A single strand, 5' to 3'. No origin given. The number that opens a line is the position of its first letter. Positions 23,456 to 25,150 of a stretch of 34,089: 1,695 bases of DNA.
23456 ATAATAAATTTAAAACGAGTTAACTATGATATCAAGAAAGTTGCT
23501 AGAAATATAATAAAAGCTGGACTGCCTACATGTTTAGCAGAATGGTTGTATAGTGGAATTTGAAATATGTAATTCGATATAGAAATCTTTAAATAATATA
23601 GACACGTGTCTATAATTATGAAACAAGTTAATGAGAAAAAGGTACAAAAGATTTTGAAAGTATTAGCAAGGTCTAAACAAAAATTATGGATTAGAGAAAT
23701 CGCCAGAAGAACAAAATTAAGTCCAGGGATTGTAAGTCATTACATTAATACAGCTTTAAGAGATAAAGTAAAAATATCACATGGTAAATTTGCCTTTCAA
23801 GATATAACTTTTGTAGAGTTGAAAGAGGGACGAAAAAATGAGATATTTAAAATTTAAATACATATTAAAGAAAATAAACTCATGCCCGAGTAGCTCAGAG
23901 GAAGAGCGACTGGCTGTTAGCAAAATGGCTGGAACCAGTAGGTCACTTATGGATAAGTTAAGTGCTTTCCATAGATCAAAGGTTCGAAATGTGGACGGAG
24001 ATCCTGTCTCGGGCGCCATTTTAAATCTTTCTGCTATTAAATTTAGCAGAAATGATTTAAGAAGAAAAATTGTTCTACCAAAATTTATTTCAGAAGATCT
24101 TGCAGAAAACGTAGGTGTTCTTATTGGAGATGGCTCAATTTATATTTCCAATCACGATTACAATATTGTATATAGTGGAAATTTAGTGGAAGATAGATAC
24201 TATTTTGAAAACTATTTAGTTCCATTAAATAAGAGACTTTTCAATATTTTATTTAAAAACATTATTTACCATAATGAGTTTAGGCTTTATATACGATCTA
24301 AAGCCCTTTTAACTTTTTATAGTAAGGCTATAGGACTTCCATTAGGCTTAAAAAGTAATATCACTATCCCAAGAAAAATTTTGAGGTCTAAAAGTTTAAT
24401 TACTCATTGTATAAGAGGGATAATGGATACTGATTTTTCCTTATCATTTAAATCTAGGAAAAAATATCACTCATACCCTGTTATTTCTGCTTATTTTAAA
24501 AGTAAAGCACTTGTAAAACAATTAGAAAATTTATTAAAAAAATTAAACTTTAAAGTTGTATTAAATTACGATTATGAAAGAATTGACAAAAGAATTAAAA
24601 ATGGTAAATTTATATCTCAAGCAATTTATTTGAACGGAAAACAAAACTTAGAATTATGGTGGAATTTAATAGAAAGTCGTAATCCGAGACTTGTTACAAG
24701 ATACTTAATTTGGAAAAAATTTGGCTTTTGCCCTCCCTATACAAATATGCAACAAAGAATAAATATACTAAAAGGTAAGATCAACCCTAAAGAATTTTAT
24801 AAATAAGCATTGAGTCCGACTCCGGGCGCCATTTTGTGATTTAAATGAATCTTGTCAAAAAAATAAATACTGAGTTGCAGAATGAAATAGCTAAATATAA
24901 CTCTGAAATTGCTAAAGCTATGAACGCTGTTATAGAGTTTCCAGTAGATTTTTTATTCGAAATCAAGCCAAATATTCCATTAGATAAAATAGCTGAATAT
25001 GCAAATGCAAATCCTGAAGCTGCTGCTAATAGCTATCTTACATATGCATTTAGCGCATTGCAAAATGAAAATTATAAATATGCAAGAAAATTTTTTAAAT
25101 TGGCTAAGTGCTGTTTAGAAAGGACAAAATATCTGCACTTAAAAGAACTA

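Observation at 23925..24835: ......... gene inserted at the 3' end of tRNA-Asn, flanked by a 13-nt direct repeat, with its only possible start codons inside tRNA introns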

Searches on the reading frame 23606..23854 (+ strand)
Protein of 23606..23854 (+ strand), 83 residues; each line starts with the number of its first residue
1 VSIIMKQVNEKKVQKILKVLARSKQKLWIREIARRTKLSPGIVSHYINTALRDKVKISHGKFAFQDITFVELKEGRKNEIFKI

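Call 9: search_protein_families(library=pfam, proteins=[window:23606-23854:+], max_evalue=0.01)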
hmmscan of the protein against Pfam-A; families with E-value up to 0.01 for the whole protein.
window:23606-23854:+ (83 aa): 3 families
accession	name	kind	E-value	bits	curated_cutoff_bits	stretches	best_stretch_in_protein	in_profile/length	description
PF01022.26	HTH_5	-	2.2e-05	24.6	22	1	15-48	6-37/47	Bacterial regulatory protein, arsR family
PF09339.16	HTH_IclR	-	0.00092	19.4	22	1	15-49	7-41/52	IclR helix-turn-helix domain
PF13412.12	HTH_24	-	0.0023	17.9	21.9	1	14-49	6-40/48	Winged helix-turn-helix DNA-binding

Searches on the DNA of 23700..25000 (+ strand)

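Call 7: search_rna_families(source=window, start=23700, end=25000, threshold=evalue, max_evalue=10, show_alignments=4)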
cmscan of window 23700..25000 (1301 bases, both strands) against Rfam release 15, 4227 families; matches with E-value up to 10: 6.
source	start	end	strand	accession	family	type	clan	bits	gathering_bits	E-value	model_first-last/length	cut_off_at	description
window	23884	24015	+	RF00005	tRNA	Gene; tRNA;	CL00001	33.5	29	7.1e-05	1-71/71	no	tRNA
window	24065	24156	-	RF01470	rli38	Gene; sRNA;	-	20.2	49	6.3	1-150/150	no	Listeria sRNA rli38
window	23824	23890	+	RF01183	SNORD19B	Gene; snRNA; snoRNA; CD-box;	CL00048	18.6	50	8.4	1-84/84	no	Small nucleolar RNA SNORD19B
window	24843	24914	+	RF01706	Gut-1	Gene; sRNA;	-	17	50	3.1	1-77/77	no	Gut-1 RNA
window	24203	24230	+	RF01350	CRISPR-DR41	Gene; CRISPR;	-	15.8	36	9.9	1-29/29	no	CRISPR RNA direct repeat element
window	24009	24057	-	RF01982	PYLIS_1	Cis-reg;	-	14.3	70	8.9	33-81/100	no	Pyrrolysine insertion sequence 1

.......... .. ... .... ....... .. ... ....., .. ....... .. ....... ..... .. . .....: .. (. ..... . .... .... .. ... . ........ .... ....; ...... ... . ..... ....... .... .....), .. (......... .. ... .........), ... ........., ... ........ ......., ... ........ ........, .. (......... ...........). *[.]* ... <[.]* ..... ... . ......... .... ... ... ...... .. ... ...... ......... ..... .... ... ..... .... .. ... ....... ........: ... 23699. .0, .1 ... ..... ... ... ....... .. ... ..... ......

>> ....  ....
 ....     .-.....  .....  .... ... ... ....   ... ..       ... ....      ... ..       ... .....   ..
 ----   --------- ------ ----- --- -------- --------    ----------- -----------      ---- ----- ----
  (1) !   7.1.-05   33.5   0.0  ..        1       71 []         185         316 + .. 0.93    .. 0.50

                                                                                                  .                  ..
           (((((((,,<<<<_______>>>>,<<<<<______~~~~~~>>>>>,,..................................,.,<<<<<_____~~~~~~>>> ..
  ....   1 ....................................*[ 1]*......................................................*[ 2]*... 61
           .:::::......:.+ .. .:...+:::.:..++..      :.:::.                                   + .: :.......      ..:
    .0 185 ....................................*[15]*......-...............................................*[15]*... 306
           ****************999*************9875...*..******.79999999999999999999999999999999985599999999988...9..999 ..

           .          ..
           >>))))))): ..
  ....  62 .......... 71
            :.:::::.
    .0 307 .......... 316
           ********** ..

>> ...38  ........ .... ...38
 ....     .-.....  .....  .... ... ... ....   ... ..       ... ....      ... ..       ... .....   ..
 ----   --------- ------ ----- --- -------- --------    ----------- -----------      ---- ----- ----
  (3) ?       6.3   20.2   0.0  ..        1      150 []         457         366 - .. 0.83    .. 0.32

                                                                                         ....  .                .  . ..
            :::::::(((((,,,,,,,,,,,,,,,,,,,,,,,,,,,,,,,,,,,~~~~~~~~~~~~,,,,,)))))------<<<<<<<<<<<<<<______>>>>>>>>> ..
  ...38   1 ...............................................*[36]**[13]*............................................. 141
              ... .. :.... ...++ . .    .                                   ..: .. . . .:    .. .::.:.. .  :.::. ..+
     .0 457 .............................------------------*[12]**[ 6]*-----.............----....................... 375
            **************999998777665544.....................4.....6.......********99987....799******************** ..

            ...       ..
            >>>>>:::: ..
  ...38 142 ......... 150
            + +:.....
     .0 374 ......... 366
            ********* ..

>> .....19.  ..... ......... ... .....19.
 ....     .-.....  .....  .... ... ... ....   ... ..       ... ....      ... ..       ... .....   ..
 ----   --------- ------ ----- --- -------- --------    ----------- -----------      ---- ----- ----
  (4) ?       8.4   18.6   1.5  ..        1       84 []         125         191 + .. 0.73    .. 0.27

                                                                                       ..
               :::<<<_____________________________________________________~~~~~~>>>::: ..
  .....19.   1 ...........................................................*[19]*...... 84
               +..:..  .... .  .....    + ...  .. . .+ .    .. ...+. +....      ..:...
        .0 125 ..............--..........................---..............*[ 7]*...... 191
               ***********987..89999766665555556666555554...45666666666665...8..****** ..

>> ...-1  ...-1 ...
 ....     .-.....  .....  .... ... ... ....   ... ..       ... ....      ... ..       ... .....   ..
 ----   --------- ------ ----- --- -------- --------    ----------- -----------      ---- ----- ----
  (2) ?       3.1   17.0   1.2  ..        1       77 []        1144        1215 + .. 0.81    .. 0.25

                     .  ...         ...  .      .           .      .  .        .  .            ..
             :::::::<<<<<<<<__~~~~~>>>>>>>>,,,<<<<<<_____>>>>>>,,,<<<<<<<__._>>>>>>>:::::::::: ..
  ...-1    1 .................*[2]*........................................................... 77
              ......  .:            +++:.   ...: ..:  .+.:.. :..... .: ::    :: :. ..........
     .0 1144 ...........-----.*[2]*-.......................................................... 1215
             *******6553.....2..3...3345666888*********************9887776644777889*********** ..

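Call 23: search_rna_families(sources=[L001, L003], threshold=evalue, max_evalue=0.1)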
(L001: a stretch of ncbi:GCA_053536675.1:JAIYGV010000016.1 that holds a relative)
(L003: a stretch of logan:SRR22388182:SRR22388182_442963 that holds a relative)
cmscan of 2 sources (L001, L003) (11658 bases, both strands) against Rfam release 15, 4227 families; matches with E-value up to 0.1: 2.
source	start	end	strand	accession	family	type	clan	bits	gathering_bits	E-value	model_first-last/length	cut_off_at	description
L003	2119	2211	+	RF00005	tRNA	Gene; tRNA;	CL00001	61.6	29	1.2e-11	1-71/71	no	tRNA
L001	2962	3112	+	RF00005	tRNA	Gene; tRNA;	CL00001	29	29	0.011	1-71/71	no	tRNA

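Call 40: search_rna_families(sources=[L088, L089, L090, L004, L014, L009, L023, L041, L042, L074, L069, L007, L016, L019, L029, L030, L032, L033, L038, L044], threshold=gathering)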
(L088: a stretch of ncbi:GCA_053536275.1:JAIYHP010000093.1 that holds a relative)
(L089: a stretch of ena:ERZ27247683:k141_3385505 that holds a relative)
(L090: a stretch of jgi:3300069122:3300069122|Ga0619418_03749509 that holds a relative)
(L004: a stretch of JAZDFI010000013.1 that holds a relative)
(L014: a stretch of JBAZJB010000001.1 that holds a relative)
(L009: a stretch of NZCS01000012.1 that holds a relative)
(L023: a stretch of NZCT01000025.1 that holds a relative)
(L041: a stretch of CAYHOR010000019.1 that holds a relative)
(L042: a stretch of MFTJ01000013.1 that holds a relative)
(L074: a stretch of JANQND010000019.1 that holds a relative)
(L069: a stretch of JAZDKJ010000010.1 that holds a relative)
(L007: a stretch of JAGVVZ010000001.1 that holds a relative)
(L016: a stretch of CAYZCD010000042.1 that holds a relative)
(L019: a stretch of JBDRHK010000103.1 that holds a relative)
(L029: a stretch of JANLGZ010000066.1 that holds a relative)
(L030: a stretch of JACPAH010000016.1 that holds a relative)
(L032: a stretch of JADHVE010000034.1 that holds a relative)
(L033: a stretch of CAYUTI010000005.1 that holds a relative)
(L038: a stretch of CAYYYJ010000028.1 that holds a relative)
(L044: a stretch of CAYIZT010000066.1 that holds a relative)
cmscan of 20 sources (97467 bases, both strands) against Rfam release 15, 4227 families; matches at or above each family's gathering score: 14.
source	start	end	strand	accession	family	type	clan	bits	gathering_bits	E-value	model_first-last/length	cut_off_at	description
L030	793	5526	+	RF02540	LSU_rRNA_archaea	Gene; rRNA;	CL00112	1050.7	50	0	1-2987/2987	no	Archaeal large subunit ribosomal RNA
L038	1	376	+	RF02540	LSU_rRNA_archaea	Gene; rRNA;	CL00112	180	50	1.2e-52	1903-2143/2987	5'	Archaeal large subunit ribosomal RNA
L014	2315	2387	+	RF00005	tRNA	Gene; tRNA;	CL00001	75.7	29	1.3e-14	1-71/71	no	tRNA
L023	3317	3391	+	RF00005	tRNA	Gene; tRNA;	CL00001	65.8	29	7e-12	1-71/71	no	tRNA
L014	5082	5155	+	RF00005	tRNA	Gene; tRNA;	CL00001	65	29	1.1e-11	1-71/71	no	tRNA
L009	2346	2420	+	RF00005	tRNA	Gene; tRNA;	CL00001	63.4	29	3.2e-11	1-71/71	no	tRNA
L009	3341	3414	+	RF00005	tRNA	Gene; tRNA;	CL00001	62.7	29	4.9e-11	1-71/71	no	tRNA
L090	512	604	+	RF00005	tRNA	Gene; tRNA;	CL00001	50.3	29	1.3e-07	1-71/71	no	tRNA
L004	2305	2408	+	RF00005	tRNA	Gene; tRNA;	CL00001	49.1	29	2.7e-07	1-71/71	no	tRNA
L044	3282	3383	-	RF00005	tRNA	Gene; tRNA;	CL00001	44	29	6.8e-06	1-71/71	no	tRNA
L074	739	861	+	RF00005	tRNA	Gene; tRNA;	CL00001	41.6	29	3.1e-05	1-71/71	no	tRNA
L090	1508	1624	+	RF00005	tRNA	Gene; tRNA;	CL00001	40.9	29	4.8e-05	1-71/71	no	tRNA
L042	3279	3399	-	RF00005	tRNA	Gene; tRNA;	CL00001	37.5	29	0.00042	1-71/71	no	tRNA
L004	4387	4492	+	RF00005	tRNA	Gene; tRNA;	CL00001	29.5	29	0.068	4-67/71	no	tRNA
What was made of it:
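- Closest known: Archaeal intron-encoded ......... endonucleases. Same: Members of this very family lie inside LSU rRNA insertions in L030 and L038 (call 40).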
